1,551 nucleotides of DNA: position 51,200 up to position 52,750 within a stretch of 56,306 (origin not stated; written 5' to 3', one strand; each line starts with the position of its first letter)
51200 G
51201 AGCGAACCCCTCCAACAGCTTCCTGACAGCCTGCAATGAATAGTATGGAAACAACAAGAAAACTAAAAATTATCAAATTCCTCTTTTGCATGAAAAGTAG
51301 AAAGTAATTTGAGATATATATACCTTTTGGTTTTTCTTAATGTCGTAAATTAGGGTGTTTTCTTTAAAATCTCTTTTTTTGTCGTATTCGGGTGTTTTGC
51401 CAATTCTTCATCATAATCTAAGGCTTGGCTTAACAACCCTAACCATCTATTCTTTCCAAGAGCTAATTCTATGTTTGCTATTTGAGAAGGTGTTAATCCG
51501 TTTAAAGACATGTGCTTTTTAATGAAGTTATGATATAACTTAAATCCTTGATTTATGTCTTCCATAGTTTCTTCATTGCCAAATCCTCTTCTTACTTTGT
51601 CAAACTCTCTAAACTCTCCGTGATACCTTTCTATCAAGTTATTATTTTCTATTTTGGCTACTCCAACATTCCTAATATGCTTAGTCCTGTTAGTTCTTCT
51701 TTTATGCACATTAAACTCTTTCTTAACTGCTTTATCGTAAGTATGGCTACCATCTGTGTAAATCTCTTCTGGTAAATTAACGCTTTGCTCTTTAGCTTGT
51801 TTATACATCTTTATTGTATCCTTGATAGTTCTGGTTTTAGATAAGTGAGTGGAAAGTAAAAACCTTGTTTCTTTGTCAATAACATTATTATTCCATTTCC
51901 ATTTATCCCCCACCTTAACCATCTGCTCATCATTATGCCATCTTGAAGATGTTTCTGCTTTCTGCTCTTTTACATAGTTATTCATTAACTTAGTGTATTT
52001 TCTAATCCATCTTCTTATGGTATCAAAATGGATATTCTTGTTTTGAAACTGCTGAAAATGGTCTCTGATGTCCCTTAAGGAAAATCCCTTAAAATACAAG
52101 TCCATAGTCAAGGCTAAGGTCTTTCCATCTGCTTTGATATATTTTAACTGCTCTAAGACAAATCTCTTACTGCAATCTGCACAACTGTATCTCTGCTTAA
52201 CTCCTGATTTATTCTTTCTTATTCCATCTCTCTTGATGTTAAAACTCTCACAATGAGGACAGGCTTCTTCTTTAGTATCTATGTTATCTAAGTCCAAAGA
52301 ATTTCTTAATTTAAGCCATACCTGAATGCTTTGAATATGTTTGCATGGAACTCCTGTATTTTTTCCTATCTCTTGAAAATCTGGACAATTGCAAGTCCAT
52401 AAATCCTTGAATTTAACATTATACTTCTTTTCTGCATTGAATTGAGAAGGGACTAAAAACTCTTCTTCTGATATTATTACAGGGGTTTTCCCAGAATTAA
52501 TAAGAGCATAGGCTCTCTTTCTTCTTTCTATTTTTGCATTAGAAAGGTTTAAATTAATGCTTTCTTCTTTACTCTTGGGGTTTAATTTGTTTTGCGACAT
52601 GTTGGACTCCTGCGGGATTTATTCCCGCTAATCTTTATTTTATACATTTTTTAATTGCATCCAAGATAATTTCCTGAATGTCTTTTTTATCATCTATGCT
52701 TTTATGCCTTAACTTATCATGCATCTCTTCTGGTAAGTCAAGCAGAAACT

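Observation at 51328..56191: IS6-like transposase inside a 4.85-kb cargo element with perfect 8-bp target duplication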

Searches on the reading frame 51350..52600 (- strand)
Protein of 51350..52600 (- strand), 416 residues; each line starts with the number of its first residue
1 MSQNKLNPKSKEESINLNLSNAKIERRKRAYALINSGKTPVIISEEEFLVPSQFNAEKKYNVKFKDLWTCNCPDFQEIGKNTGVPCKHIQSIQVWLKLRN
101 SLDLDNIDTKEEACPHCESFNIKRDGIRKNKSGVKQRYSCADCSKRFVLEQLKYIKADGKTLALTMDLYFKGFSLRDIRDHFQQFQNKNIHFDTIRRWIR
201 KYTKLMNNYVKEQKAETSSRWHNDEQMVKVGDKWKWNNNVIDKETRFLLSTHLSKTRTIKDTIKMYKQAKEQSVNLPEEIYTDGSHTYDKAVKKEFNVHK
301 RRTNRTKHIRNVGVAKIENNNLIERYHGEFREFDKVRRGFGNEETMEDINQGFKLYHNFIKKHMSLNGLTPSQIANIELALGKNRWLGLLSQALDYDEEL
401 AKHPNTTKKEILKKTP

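Call 3: search_protein_families(library=pfam, proteins=[window:51350-52600:-], max_evalue=0.01)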
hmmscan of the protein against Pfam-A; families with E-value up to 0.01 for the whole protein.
window:51350-52600:- (416 aa): 3 families
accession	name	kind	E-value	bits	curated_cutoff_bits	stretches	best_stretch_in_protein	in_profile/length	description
PF13610.12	DDE_Tnp_IS240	-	3.9e-17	63.1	27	1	219-363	2-139/139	DDE domain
PF04434.22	SWIM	-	0.00019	21.3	19.6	1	67-89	12-30/38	SWIM zinc finger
PF00665.32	rve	-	0.0014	19.3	32.6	1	219-288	6-78/102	Integrase core domain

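Call 8: find_homologous_proteins(query=window:51350-52600:-)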
Query window:51350-52600:- (416 aa): 193 proteins with E <= 0.001 among 2342 candidates; the best 120 are listed.
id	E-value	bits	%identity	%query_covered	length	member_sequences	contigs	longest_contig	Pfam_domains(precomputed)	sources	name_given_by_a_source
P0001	7.7e-281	949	100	100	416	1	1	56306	PF13610.13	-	-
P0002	3.2e-225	766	80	100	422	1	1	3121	PF13610.13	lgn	-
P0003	7.8e-198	675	69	100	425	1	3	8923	PF13610.13,PF13683.13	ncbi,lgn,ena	ncbi:MAG: DDE-type integrase/transposase/recombinase [Nanoarchaeota archaeon]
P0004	1.2e-190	652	69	98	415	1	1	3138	PF13610.13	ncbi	-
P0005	4.2e-179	614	68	93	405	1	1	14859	PF13610.13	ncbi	-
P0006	1.7e-129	450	53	92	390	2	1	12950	PF13610.13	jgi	-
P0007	2.7e-126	440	52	100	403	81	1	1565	PF00665.33,PF13610.13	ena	-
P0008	6.4e-123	429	56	82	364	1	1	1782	PF13610.13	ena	-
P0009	7.5e-120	419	50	89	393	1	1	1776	PF03050.21,PF13610.13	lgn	-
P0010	8.2e-119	415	48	100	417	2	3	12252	PF13610.13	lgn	-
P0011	5.5e-118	413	52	89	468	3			PF13610.13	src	-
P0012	6.5e-117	409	51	92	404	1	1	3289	PF13610.13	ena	-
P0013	1.5e-114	401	47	100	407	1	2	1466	PF03050.21,PF13610.13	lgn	-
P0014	1.7e-114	401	50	93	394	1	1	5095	PF13610.13,PF13683.13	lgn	-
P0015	1.3e-113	398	51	91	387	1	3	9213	PF13610.13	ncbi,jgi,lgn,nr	ncbi:IS1/IS6 family transposase [Candidatus Woesearchaeota archaeon]|nr:IS1/IS6 family transposase [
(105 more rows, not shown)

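Call 9: find_encoding_contigs(protein=P0002, flank=10000, max_places=4)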
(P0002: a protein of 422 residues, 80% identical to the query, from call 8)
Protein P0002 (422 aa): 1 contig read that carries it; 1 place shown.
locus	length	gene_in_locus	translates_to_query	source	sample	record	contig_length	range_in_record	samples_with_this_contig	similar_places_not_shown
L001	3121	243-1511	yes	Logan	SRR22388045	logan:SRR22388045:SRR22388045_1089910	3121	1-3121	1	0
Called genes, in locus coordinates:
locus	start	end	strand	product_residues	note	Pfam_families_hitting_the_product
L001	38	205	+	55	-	-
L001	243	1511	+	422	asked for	PF13610:DDE_Tnp_IS240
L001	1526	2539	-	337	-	-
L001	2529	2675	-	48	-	-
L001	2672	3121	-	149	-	?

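Call 10: find_encoding_contigs(protein=P0003, flank=10000, max_places=4)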
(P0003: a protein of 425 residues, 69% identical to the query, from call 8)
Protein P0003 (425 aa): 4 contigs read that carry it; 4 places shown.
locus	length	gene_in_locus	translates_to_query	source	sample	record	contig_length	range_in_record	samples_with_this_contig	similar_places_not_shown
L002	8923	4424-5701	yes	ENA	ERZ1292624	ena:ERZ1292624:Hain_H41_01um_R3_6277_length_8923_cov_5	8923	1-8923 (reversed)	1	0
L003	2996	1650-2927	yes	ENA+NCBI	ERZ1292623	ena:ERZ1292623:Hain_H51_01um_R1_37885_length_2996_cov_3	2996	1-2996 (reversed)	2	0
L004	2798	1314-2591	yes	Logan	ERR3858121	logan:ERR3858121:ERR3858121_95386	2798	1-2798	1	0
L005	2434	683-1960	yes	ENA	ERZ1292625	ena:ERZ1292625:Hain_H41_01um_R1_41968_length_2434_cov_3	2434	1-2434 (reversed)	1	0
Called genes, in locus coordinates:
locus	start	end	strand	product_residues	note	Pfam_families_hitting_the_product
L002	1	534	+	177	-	?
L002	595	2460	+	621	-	PF02310:B12-binding, PF04055:Radical_SAM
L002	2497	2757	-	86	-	-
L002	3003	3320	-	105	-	-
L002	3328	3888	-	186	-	-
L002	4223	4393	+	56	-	-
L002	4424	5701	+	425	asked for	PF13610:DDE_Tnp_IS240, PF13683:rve_3 (weak)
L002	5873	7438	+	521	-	PF02310:B12-binding, PF04055:Radical_SAM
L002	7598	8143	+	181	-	PF01467:CTP_transf_like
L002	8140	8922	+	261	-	?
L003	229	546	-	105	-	-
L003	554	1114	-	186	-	-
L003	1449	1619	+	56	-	PF09853:DUF2080 (weak)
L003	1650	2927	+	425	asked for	PF13610:DDE_Tnp_IS240, PF13683:rve_3 (weak)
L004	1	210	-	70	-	?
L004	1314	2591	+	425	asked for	PF13610:DDE_Tnp_IS240, PF13683:rve_3 (weak)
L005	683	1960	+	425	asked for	PF13610:DDE_Tnp_IS240, PF13683:rve_3 (weak)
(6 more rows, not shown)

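Call 11: find_encoding_contigs(protein=P0005, flank=10000, max_places=4)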
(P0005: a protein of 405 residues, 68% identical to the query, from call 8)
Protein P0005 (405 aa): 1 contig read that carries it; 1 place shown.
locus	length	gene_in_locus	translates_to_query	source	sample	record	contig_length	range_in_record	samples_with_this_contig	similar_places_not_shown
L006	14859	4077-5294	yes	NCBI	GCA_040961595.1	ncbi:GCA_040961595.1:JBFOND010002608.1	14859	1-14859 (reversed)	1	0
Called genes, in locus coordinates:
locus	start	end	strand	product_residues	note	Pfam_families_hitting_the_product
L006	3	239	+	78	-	?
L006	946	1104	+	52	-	-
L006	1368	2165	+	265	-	-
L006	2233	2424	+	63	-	-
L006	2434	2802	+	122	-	PF01981:PTH2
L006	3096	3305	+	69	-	-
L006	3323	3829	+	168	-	-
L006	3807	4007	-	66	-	-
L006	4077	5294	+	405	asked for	PF13610:DDE_Tnp_IS240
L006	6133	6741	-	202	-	PF02195:ParB_N (weak)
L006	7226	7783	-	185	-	-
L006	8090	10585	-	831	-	-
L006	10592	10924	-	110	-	-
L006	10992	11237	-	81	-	-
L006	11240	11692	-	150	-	-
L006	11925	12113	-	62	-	-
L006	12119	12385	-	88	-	-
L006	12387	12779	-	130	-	-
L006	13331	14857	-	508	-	?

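Call 22: search_protein_families(library=ncbifam, proteins=[window:51350-52600:-], max_evalue=0.01)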
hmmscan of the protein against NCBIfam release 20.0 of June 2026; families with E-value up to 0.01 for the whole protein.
window:51350-52600:- (416 aa): 8 families
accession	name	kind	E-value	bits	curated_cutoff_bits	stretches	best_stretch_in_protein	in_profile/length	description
NF033587.1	transpos_IS6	equivalog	1.7e-32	112.8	125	1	160-361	9-202/202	IS6 family transposase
NF033558.1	transpos_IS1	equivalog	2.6e-14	53.6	100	1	114-305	1-181/199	IS1 family transposase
NF033577.2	transpos_IS481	equivalog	1.3e-08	34.7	224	1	118-373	21-282/284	IS481 family transposase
NF048018.1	IS256_N_4Cys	domain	1.3e-07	32.1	27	1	113-147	1-31/31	transposase-like zinc-binding domain-containing protein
NF050000.1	IS1_IS1595_Zn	domain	2e-07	31.4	28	1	114-149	1-33/34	IS1/IS1595 family N-terminal zinc-binding domain-containing protein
NF033543.2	transpos_IS256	equivalog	1.1e-06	27.9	150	0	160-212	63-115/338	IS256 family transposase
NF033516.0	transpos_IS3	equivalog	0.0012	18.2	160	1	214-374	212-368/369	IS3 family transposase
NF033547.1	transpos_IS1595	equivalog_domain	0.0084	16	75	0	261-332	119-187/215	IS1595 family transposase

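Call 27: find_related_loci(query=A1, collection=genome_contigs, flank=10000)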
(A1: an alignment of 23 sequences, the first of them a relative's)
Query A1 (416 aa) in genome_contigs; peptide patterns used: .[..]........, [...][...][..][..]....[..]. (x = any residue, [..] = any of these).
76 stretches matched a pattern; 66 encode a relative of the query (tblastn E <= 1e-3); 66 distinct loci.
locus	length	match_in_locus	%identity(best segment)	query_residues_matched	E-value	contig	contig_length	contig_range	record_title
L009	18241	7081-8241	53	21-416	4e-133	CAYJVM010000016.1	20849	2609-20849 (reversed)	MAG TPA_asm: uncultured archaeon isolate ERP125453_co1_206 genome assembly, contig: NODE_2463_length_20849_cov_56.441089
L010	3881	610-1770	52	21-416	1e-133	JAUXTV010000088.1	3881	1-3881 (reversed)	MAG: Candidatus Woesearchaeota archaeon isolate C13_metabat.bin.27_sub C13_k141_69167, whole genome shotgun sequence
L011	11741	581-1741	51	21-416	2e-130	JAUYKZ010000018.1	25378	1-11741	MAG: archaeon isolate C24_metabat.bin.228 C24_k141_633534, whole genome shotgun sequence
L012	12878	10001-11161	51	21-416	2e-130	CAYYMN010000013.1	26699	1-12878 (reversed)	MAG TPA_asm: Candidatus Woesearchaeota archaeon isolate binchicken_co191_122 genome assembly, contig: NODE_1384_length_2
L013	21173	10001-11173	51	17-416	1e-129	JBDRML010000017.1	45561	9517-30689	MAG: Candidatus Woesearchaeota archaeon isolate MEGAHIT-group-1.829 k141_6419789, whole genome shotgun sequence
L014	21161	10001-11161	51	21-416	6e-129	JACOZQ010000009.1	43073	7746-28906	MAG: Candidatus Woesearchaeota archaeon isolate NC_groundwater_209_Ag_S-0.1um_32_61 S4_GD2017_2_S1_scaffold_1288, whole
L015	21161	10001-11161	51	21-416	2e-128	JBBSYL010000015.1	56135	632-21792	MAG: Nanoarchaeota archaeon isolate H51-bin083_1 H51_bin083_1_000000000015, whole genome shotgun sequence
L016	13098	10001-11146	47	15-395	3e-115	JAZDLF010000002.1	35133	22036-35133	MAG: Candidatus Woesearchaeota archaeon isolate MEGAHIT-group-0.579 k141_18113355, whole genome shotgun sequence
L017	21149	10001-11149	48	26-416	2e-115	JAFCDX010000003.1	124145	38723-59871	Candidatus Woesearchaeota archaeon isolate Meg22_1012_Bin_171 Meg22_1012_Bin_171_scaffold_391, whole genome shotgun sequ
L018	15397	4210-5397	47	25-415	5e-115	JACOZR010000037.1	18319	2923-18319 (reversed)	MAG: Candidatus Woesearchaeota archaeon isolate NC_groundwater_210_Ag_S-0.1um_32_9 S4_GD2017_2_S1_scaffold_2145, whole g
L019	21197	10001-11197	47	1-395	6e-115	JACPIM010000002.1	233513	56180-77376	MAG: Candidatus Woesearchaeota archaeon isolate NC_groundwater_440_Ag_B-0.1um_30_18 GD18-4_B1_scaffold_175342, whole gen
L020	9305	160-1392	46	1-415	4e-111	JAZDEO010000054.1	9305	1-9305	MAG: archaeon isolate MEGAHIT-group-0.155 k141_13625307, whole genome shotgun sequence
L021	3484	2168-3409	45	10-415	6e-113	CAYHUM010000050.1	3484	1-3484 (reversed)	MAG TPA_asm: Candidatus Woesearchaeota archaeon isolate ERP119705_co17_177 genome assembly, contig: NODE_55819_length_34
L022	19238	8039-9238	45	2-394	5e-109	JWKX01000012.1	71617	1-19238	MAG: archaeon GW2011_AR18 QT09_C0012, whole genome shotgun sequence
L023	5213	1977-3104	46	26-404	8e-109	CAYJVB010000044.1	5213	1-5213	MAG TPA_asm: uncultured archaeon isolate ERP125453_co1_352 genome assembly, contig: NODE_21384_length_5213_cov_11.266576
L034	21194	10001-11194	43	1-386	5e-93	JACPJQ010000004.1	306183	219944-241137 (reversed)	MAG: Candidatus Woesearchaeota archaeon isolate NC_groundwater_472_Ag_B-0.1um_38_40 S34_3B_scaffold_261494, whole genome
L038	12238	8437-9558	42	26-397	2e-90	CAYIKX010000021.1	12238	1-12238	MAG TPA_asm: uncultured Methanosarcinales archaeon isolate ERP119705_co20_50 genome assembly, contig: NODE_5999_length_1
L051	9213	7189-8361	50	14-403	3e-119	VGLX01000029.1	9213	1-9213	MAG: Candidatus Woesearchaeota archaeon isolate M_DeepCast_400m_m2_277 M_DeepCast_400m_m2_277_Ga0194112_10014936, whole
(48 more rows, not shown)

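Call 34: search_protein_families(library=pfam, proteins=[L009:1432-2208:+, L009:2212-4404:-, L009:4407-5135:-, L009:5132-6757:-, L012:1550-3016:+, L012:3013-4359:-, L012:4361-6730:-, L012:6730-7440:-, L012:7442-9109:-, L012:9106-9705:-], max_evalue=0.001)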
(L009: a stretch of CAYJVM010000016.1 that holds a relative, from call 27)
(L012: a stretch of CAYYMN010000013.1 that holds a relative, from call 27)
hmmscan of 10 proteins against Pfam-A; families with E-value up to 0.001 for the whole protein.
L009:1432-2208:+ (258 aa): 0 families

L009:2212-4404:- (730 aa): 7 families
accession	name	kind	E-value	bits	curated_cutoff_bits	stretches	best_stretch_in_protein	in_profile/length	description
PF04851.21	ResIII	-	3.2e-24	86.1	22.5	1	2-184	2-163/164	Type III restriction enzyme, res subunit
PF00270.35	DEAD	-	8.2e-10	39.1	26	1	8-186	4-162/167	DEAD/DEAH box helicase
PF18766.7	SWI2_SNF2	-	8.6e-09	35.8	26.7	1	7-190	1-162/221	SWI2/SNF2 ATPase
PF01637.24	ATPase_2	-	1.2e-06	29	33.2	1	18-168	10-132/225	ATPase domain predominantly from Archaea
PF00271.37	Helicase_C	-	4.2e-05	24.2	23.5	0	276-356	32-109/110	Helicase conserved C-terminal domain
PF00004.35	AAA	-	0.00033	21.5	21.2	0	32-162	2-73/131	ATPase family associated with various cellular activities (AAA)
PF25199.1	nSTAND_NTPase5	-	0.00044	20.5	34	0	6-58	19-67/145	Novel STAND NTPase 5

L009:4407-5135:- (242 aa): 0 families

L009:5132-6757:- (541 aa): 2 families
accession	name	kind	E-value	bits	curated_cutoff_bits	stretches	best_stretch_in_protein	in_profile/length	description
PF01555.25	N6_N4_Mtase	-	2e-37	129.7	26.7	1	88-386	1-212/221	DNA methylase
PF03602.21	Cons_hypoth95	-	4.9e-05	23.5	24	0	80-101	105-127/182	Conserved hypothetical protein 95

L012:1550-3016:+ (488 aa): 2 families
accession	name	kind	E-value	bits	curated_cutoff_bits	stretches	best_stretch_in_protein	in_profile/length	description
PF11074.14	DUF2779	-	2.1e-42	144.8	23.3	1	293-418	1-126/126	Domain of unknown function(DUF2779)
PF13482.12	RNase_H_2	-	0.0004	20.8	22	1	308-484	8-164/165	RNase_H superfamily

L012:3013-4359:- (448 aa): 0 families

L012:4361-6730:- (789 aa): 3 families
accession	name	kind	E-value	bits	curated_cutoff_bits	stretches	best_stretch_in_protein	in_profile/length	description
PF04851.21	ResIII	-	1.3e-16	61.4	22.5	1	3-192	2-163/164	Type III restriction enzyme, res subunit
PF18766.7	SWI2_SNF2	-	1e-05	25.8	26.7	1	38-195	26-159/221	SWI2/SNF2 ATPase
PF00270.35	DEAD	-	0.00016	21.9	26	0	33-194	17-163/167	DEAD/DEAH box helicase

L012:6730-7440:- (236 aa): 0 families

L012:7442-9109:- (555 aa): 2 families
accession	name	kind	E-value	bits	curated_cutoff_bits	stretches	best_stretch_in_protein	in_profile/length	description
PF01555.25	N6_N4_Mtase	-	3.8e-36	125.5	26.7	1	96-381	1-204/221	DNA methylase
PF03602.21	Cons_hypoth95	-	0.00025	21.2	24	0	88-110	105-128/182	Conserved hypothetical protein 95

L012:9106-9705:- (199 aa): 0 families
